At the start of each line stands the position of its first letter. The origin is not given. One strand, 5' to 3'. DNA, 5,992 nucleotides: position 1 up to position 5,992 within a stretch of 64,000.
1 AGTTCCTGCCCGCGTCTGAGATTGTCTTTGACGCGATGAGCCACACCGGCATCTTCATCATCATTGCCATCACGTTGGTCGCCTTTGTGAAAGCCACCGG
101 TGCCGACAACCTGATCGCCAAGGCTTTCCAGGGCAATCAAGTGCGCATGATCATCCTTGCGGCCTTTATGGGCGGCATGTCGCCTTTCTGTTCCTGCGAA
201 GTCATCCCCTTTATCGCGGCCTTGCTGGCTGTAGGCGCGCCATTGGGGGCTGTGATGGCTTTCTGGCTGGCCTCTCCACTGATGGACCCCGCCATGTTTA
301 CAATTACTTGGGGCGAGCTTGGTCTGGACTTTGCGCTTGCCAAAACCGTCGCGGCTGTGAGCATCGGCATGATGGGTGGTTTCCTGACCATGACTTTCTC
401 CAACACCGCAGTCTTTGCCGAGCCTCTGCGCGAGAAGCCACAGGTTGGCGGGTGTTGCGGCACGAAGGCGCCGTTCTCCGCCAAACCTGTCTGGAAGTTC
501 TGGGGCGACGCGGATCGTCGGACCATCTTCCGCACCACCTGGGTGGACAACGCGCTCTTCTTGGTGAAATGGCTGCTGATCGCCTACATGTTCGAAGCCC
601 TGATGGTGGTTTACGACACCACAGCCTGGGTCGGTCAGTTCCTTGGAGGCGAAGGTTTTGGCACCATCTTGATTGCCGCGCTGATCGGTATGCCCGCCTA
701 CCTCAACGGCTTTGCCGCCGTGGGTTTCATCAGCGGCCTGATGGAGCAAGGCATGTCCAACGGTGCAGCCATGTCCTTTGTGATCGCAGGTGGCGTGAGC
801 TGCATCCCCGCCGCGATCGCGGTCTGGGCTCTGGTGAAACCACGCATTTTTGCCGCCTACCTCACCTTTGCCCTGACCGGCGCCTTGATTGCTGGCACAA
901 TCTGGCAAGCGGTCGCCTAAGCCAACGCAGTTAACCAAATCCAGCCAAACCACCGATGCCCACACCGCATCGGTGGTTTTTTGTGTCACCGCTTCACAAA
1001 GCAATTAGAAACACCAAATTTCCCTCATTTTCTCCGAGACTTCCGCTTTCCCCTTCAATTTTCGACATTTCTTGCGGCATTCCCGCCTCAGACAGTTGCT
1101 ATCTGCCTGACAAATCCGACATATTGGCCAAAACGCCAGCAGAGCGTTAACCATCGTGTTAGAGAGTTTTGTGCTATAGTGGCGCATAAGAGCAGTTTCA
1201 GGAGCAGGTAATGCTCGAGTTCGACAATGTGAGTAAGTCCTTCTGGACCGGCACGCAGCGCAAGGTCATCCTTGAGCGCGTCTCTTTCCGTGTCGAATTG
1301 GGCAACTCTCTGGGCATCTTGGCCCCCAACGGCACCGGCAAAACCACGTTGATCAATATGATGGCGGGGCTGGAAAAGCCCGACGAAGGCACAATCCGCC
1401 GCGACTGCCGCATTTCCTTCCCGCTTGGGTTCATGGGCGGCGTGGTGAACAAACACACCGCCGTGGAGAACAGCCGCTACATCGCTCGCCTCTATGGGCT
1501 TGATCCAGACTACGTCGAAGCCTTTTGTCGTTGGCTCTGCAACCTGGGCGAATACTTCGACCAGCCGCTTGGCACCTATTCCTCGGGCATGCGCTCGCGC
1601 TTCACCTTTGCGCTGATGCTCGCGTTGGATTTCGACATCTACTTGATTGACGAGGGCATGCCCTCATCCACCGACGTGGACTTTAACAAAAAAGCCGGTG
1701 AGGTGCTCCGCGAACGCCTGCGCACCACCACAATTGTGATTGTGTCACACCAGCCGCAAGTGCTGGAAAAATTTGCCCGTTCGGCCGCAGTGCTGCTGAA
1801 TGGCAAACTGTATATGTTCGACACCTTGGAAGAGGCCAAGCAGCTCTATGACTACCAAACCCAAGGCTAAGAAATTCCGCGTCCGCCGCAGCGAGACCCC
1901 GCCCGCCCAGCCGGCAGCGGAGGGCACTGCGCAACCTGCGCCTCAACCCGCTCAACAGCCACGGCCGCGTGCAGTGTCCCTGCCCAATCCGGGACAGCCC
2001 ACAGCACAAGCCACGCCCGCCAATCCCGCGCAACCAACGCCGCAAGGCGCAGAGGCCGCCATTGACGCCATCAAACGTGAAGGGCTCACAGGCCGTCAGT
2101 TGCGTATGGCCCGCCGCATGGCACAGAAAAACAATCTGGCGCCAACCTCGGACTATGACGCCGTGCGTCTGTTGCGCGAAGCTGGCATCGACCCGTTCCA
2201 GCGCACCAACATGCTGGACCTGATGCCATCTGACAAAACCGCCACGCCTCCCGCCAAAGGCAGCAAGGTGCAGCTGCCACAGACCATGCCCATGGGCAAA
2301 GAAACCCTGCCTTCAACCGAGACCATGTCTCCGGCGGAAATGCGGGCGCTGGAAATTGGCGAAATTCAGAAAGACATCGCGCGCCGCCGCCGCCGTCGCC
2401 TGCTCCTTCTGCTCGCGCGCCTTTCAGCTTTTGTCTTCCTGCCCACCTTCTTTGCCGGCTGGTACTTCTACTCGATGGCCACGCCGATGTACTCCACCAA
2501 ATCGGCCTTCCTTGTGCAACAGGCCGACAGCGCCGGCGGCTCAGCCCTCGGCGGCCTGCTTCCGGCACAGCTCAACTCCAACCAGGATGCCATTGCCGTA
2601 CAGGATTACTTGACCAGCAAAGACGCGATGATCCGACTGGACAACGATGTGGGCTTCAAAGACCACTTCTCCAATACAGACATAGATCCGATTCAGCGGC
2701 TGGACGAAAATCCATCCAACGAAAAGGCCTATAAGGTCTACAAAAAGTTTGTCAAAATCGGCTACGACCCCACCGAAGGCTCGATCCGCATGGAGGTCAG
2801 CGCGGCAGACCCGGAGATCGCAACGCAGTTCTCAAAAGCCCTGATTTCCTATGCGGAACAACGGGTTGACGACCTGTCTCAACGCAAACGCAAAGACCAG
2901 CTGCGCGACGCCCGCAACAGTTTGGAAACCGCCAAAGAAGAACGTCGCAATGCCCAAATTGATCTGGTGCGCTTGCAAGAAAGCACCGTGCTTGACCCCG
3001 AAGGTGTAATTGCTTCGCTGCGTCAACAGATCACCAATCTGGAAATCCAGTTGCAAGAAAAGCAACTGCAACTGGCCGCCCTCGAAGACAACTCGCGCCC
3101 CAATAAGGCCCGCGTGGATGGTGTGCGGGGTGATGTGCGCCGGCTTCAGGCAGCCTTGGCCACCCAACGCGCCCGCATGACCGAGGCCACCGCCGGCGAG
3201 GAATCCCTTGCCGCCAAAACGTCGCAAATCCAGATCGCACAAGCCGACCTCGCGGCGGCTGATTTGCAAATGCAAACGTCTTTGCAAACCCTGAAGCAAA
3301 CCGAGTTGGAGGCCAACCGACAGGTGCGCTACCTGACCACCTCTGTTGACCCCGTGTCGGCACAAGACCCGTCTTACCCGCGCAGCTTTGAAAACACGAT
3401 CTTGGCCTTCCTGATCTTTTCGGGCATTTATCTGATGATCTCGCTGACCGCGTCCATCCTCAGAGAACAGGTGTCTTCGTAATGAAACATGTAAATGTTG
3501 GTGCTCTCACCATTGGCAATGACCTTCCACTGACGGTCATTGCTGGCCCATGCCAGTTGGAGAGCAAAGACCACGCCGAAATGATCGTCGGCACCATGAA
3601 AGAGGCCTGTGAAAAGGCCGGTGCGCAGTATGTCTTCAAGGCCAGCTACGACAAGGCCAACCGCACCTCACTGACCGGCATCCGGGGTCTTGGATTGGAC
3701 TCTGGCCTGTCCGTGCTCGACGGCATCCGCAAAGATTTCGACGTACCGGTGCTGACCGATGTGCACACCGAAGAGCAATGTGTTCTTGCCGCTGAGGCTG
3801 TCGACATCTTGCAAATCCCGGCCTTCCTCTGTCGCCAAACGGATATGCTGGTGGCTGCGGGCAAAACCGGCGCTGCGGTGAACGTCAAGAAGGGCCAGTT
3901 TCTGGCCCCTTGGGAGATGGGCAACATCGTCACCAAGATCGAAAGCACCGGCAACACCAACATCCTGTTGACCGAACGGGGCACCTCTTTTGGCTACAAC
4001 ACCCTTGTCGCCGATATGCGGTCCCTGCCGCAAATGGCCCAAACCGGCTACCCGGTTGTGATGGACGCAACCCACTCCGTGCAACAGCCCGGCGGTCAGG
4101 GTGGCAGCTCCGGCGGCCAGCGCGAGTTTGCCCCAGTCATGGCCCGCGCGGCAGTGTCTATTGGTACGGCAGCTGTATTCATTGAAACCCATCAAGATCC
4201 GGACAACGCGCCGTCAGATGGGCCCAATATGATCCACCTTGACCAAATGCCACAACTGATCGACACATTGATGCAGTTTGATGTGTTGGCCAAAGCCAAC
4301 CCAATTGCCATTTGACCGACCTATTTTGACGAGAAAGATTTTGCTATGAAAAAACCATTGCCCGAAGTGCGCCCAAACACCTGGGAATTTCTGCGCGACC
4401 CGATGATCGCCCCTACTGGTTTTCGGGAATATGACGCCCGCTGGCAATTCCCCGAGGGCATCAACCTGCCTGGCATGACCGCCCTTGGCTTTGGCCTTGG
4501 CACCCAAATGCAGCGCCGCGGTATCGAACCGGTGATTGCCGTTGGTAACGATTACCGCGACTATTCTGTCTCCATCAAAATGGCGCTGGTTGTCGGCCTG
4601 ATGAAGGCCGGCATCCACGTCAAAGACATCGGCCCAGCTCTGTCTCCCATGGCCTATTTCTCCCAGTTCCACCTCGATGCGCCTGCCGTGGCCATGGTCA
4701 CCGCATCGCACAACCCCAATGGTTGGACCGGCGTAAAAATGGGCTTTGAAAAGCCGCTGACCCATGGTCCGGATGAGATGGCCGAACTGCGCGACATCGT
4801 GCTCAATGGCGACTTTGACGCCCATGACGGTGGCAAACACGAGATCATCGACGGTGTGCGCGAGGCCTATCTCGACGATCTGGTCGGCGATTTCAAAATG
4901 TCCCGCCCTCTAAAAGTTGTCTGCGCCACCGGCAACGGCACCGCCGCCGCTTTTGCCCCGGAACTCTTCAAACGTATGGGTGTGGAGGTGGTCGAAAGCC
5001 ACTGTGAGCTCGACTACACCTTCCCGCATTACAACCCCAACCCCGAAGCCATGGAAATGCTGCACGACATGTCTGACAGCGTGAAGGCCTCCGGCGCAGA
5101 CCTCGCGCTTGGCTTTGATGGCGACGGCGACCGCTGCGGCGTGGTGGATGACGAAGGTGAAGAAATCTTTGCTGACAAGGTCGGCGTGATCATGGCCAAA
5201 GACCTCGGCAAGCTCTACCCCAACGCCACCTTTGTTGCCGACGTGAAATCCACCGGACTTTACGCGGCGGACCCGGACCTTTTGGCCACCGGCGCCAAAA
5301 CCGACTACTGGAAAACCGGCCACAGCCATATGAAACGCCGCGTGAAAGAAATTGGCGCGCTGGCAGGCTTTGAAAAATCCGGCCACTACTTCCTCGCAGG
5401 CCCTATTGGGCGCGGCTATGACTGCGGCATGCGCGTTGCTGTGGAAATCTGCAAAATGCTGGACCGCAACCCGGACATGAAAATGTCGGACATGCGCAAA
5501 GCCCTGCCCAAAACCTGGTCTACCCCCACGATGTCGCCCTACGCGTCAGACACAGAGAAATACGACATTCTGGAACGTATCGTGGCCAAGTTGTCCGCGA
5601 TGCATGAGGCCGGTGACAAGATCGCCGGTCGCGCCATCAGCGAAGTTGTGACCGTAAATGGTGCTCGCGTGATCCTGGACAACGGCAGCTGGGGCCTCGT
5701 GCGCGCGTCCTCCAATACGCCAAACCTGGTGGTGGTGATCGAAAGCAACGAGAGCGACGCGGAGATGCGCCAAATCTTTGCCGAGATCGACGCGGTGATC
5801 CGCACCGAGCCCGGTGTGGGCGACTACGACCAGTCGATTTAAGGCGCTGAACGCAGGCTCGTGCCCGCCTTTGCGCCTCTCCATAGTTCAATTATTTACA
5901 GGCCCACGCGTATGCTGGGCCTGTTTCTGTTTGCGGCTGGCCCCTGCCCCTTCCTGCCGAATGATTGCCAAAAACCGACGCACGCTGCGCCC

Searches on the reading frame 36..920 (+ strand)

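Call 64: search_protein_families(library=pfam, proteins=[window:36-920:+], max_evalue=0.00001)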
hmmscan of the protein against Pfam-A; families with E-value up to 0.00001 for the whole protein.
window:36-920:+ (294 aa): 1 family
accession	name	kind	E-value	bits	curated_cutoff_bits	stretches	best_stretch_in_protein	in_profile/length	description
PF03773.19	ArsP_1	-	1.9e-36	126.2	32.3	1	5-290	17-292/294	Predicted permease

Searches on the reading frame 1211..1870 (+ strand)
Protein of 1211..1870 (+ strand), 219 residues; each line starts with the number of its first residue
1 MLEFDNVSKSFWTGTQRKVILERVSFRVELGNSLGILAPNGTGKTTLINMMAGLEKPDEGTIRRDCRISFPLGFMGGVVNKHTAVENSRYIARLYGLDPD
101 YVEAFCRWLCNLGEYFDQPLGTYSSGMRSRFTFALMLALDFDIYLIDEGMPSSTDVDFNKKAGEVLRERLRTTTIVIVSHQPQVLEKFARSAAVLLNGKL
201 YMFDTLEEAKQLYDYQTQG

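Call 64: search_protein_families(library=pfam, proteins=[window:1211-1870:+], max_evalue=0.00001)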
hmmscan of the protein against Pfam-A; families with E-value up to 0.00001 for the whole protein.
window:1211-1870:+ (219 aa): 1 family
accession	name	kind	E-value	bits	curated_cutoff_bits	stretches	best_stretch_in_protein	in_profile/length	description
PF00005.33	ABC_tran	-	4.5e-15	56.9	25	1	21-148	1-134/137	ABC transporter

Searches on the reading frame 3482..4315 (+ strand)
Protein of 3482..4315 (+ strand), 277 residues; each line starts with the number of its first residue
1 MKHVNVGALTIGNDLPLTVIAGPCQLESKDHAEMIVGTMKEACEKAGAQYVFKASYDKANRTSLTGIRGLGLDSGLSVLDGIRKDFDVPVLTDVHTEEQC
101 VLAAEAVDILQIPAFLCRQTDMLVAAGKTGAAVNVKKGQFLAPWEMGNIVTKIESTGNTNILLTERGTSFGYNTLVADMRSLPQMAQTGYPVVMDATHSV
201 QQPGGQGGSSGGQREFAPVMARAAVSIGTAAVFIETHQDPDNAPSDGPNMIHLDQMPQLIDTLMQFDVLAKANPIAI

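Call 64: search_protein_families(library=pfam, proteins=[window:3482-4315:+], max_evalue=0.00001)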
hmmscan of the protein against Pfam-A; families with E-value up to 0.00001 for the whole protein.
window:3482-4315:+ (277 aa): 1 family
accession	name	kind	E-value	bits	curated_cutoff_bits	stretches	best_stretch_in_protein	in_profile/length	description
PF00793.26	DAHP_synth_1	-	3.7e-70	236.4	25.5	1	9-268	10-266/270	DAHP synthetase I family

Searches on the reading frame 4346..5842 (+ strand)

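Call 64: search_protein_families(library=pfam, proteins=[window:4346-5842:+], max_evalue=0.00001)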
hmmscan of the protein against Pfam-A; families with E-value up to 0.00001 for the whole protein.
window:4346-5842:+ (498 aa): 4 families
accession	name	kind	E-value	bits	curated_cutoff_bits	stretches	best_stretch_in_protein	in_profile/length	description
PF02879.22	PGM_PMM_II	-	1.2e-26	93.7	29.3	1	174-271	2-103/103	Phosphoglucomutase/phosphomannomutase, alpha/beta/alpha domain II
PF02878.22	PGM_PMM_I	-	1.3e-24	86.9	22.5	1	25-157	3-136/138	Phosphoglucomutase/phosphomannomutase, alpha/beta/alpha domain I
PF02880.22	PGM_PMM_III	-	1.2e-09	38.7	20.7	1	277-389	3-113/115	Phosphoglucomutase/phosphomannomutase, alpha/beta/alpha domain III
PF00408.26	PGM_PMM_IV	-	5.1e-07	30.1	23.1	1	430-483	14-67/68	Phosphoglucomutase/phosphomannomutase, C-terminal domain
